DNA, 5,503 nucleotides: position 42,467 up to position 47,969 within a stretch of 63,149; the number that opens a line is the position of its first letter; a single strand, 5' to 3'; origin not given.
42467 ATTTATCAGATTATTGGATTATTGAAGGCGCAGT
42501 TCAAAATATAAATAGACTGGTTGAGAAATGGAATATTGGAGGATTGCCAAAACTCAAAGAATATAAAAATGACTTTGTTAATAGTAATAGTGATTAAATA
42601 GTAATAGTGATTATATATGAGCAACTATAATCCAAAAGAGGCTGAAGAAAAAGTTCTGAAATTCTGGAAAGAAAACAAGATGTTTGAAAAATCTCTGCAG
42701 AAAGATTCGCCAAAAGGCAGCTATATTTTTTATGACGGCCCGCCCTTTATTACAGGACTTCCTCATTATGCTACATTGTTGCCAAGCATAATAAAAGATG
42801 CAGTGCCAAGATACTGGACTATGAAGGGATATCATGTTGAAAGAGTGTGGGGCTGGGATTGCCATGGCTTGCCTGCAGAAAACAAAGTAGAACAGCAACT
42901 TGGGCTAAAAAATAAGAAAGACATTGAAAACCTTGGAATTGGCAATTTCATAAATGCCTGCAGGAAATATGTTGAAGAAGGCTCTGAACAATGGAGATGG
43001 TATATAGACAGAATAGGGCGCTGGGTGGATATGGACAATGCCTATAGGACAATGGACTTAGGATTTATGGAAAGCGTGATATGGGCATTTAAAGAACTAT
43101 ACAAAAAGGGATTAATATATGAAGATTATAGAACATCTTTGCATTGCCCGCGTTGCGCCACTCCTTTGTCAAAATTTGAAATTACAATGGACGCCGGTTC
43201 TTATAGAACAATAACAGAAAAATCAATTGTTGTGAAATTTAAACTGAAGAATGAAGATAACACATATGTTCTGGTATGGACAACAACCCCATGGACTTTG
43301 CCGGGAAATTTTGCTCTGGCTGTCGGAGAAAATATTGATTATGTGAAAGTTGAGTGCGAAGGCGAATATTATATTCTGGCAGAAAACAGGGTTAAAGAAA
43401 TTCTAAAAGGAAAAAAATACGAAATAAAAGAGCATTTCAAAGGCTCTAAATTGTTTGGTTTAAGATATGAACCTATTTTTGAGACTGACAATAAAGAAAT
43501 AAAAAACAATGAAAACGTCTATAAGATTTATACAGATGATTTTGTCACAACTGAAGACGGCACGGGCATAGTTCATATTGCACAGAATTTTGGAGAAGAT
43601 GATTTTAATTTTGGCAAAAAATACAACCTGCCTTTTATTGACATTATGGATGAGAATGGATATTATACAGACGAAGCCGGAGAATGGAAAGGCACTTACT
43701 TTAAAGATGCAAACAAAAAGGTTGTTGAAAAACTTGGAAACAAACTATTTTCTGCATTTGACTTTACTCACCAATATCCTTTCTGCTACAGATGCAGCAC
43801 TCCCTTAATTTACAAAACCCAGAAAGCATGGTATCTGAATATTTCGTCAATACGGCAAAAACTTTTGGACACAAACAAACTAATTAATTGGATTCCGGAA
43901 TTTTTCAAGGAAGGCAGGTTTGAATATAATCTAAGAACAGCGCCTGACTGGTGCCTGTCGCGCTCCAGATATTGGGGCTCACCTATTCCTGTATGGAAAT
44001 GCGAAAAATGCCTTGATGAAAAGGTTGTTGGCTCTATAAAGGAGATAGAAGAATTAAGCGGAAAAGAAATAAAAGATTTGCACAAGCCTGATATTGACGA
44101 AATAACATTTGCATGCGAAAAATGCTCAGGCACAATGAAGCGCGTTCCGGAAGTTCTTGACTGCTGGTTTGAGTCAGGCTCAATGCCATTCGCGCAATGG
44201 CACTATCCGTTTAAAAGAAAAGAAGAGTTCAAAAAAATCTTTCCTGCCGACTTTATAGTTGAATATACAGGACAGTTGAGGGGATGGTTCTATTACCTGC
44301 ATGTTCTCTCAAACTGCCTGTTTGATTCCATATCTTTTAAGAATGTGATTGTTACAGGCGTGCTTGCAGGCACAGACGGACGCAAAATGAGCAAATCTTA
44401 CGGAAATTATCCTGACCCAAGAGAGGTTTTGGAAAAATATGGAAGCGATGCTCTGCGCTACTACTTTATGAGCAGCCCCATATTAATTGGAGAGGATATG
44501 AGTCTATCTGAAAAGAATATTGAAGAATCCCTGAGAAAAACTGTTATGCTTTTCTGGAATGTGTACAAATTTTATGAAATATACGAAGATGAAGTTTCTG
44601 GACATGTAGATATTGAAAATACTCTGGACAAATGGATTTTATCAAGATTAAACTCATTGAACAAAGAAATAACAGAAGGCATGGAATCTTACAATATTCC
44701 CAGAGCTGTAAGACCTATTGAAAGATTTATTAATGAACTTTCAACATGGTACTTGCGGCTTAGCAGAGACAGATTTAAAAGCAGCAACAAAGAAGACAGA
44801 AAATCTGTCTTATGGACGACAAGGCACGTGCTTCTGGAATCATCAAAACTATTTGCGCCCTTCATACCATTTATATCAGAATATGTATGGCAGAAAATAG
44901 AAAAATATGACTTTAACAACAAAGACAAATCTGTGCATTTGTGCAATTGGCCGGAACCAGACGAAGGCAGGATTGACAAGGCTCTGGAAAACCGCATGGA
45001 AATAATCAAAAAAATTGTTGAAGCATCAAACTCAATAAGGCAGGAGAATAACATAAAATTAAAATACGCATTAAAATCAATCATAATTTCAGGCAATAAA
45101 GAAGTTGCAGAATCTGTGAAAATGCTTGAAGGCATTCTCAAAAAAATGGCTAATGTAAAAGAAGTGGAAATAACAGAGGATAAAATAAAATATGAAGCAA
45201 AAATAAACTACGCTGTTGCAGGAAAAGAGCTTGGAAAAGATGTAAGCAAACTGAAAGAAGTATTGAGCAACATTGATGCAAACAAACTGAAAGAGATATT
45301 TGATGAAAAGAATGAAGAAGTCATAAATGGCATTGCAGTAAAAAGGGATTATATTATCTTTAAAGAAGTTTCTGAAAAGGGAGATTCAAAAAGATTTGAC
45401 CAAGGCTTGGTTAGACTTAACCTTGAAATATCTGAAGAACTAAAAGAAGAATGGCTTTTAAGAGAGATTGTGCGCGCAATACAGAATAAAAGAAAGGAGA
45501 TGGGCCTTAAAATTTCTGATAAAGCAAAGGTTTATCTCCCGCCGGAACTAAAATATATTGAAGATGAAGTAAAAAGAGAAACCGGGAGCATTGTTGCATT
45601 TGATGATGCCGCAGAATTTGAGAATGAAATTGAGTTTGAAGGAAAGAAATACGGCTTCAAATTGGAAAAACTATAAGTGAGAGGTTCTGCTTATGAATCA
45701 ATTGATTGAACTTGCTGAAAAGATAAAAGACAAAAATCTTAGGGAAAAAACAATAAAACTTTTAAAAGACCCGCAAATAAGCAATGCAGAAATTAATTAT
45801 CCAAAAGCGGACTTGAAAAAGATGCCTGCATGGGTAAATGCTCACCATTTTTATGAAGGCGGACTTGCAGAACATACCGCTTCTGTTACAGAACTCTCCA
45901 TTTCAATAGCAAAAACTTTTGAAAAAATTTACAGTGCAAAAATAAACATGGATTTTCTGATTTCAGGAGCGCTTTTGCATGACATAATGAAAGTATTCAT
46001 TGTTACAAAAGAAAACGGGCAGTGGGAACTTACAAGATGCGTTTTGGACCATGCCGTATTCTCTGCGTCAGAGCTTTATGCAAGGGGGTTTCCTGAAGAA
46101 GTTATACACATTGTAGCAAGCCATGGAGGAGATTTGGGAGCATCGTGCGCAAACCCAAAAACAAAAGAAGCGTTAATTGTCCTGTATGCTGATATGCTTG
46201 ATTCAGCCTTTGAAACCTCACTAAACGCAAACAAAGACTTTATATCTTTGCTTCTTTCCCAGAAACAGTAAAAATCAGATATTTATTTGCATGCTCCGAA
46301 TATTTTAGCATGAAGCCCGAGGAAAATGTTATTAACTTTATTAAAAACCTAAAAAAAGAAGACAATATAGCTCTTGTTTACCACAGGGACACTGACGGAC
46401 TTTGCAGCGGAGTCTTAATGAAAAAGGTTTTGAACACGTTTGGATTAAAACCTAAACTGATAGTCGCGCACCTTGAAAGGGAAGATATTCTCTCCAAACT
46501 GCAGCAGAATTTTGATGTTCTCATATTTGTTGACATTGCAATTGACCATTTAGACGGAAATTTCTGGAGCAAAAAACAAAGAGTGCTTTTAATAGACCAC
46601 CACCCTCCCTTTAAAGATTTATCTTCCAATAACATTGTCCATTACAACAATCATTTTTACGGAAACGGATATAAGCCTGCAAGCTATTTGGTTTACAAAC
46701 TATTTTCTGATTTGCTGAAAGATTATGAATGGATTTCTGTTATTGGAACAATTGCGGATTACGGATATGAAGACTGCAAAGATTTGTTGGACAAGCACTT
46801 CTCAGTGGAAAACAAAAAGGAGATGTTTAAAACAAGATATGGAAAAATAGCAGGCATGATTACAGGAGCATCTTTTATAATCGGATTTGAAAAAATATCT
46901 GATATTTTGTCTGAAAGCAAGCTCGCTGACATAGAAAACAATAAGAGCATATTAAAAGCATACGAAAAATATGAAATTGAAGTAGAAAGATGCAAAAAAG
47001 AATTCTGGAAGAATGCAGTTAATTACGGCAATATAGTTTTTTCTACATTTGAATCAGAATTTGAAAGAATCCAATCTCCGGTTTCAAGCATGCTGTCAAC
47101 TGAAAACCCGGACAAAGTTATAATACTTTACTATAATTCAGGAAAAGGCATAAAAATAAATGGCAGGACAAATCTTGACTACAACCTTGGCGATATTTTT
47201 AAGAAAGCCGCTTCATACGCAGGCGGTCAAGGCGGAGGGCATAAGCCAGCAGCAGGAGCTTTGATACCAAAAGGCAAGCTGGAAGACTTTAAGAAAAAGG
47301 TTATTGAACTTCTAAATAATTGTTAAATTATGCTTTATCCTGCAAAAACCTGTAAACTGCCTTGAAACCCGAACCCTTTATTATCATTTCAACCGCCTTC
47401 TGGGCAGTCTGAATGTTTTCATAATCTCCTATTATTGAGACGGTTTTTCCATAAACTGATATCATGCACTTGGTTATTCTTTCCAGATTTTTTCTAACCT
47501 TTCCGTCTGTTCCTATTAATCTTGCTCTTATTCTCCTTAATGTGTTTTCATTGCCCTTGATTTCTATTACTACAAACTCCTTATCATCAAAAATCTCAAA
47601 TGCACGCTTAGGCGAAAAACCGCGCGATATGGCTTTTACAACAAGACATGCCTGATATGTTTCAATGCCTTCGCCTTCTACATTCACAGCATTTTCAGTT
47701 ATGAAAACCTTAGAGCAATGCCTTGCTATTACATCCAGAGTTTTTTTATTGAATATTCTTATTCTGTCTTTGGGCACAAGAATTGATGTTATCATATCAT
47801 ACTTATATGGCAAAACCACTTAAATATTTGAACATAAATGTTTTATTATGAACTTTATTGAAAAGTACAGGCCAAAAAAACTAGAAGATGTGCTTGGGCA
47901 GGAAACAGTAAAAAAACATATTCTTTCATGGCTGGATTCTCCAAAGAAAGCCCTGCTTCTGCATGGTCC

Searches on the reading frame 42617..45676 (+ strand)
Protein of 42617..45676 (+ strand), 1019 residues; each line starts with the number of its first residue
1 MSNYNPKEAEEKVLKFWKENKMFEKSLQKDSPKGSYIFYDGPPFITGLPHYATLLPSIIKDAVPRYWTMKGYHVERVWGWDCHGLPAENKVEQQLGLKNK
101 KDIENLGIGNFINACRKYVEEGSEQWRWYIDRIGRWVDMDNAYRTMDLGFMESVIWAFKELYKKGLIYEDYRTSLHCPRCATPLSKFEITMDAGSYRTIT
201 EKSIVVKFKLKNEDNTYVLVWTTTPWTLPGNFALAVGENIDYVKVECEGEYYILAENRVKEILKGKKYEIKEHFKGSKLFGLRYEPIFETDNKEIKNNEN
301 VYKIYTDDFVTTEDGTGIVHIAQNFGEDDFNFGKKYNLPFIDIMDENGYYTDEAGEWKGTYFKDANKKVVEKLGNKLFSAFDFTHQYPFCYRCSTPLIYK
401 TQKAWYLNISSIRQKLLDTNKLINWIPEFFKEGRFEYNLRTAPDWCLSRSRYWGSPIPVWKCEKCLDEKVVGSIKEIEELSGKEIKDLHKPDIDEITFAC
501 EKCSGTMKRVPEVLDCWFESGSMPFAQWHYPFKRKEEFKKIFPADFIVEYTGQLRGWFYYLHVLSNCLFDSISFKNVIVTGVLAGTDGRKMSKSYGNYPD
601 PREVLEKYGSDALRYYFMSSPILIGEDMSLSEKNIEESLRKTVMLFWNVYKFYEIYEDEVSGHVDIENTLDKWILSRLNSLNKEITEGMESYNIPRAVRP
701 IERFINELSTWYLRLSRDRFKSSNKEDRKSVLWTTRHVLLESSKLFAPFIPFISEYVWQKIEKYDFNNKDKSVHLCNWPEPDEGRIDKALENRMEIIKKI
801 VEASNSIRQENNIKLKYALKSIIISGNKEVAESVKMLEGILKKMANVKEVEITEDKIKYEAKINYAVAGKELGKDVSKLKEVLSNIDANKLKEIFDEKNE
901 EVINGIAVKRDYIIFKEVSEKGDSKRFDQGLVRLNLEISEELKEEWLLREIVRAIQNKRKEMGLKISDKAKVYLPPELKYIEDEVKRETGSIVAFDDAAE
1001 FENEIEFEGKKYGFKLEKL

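Call 18: search_protein_families(library=pfam, proteins=[window:42617-45676:+])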
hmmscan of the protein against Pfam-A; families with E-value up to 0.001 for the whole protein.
window:42617-45676:+ (1019 aa): 6 families
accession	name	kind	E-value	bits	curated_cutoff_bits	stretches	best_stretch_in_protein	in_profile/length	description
PF00133.28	tRNA-synt_1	-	5.2e-126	421.2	22.7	1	13-623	2-408/414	tRNA synthetases class I (I, L, M and V)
PF08264.19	Anticodon_1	-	9.6e-39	133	25.1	1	671-820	1-145/148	Anticodon-binding domain of tRNA ligase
PF19302.4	DUF5915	-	1.9e-18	67.2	27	1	840-1018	3-194/195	Domain of unknown function (DUF5915)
PF09334.17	tRNA-synt_1g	-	2.6e-16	59.8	20.1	2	575-638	313-374/391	tRNA synthetases class I (M)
PF01406.26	tRNA-synt_1e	-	0.00017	21.5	27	1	565-636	229-297/301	tRNA synthetases class I (C) catalytic domain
PF13603.12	tRNA-synt_1_2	-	0.00035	20.5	25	0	205-348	11-144/185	Leucyl-tRNA synthetase, editing domain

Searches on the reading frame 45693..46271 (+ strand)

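Call 91: search_protein_families(library=pfam, proteins=[window:45693-46271:+])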
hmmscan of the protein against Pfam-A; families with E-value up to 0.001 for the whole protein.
window:45693-46271:+ (192 aa): 1 family
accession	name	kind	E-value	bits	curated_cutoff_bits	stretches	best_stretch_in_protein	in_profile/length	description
PF01966.28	HD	-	3.6e-11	43.8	22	1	59-170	2-114/116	HD domain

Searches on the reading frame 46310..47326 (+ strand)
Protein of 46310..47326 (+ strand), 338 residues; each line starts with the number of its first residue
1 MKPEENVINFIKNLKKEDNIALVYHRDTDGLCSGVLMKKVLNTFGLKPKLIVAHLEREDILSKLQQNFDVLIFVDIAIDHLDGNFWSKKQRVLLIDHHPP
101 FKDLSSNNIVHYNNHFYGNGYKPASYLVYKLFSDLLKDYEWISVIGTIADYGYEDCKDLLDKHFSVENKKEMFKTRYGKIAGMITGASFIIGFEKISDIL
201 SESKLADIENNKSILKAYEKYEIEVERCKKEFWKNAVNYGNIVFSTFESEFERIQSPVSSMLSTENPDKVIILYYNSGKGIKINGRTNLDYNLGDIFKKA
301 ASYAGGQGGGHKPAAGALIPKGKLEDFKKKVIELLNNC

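Call 91: search_protein_families(library=pfam, proteins=[window:46310-47326:+])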
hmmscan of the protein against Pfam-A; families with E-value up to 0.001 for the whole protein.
window:46310-47326:+ (338 aa): 2 families
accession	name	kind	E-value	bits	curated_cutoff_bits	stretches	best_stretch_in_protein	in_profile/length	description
PF02272.25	DHHA1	-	3.7e-15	56.7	25.9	1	257-336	20-101/102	DHHA1 domain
PF01368.27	DHH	-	4.6e-10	40.3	28.1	1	19-133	1-103/125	DHH family, N-terminal domain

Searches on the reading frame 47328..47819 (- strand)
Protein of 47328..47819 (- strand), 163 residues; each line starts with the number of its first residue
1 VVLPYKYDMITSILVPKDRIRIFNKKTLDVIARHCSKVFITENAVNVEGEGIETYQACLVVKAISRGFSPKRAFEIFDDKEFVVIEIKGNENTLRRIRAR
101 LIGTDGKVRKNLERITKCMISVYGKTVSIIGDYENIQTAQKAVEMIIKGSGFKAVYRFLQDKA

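Call 91: search_protein_families(library=pfam, proteins=[window:47328-47819:-])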
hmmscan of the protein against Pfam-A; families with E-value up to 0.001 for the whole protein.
window:47328-47819:- (163 aa): 3 families
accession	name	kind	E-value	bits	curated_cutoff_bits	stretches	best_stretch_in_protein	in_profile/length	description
PF21800.4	KH_KRR1_2nd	-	1.3e-12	48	27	1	85-148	6-72/91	KRR1 small subunit processome component, second KH domain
PF22891.2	KH_PNO1_2nd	-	2.2e-06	28.1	27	1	92-159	16-83/90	Eukaryotic type KH-domain (KH-domain type I) (327.11.2)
PF00013.35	KH_1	-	1.4e-05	25.2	21.5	1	99-144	12-65/66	KH domain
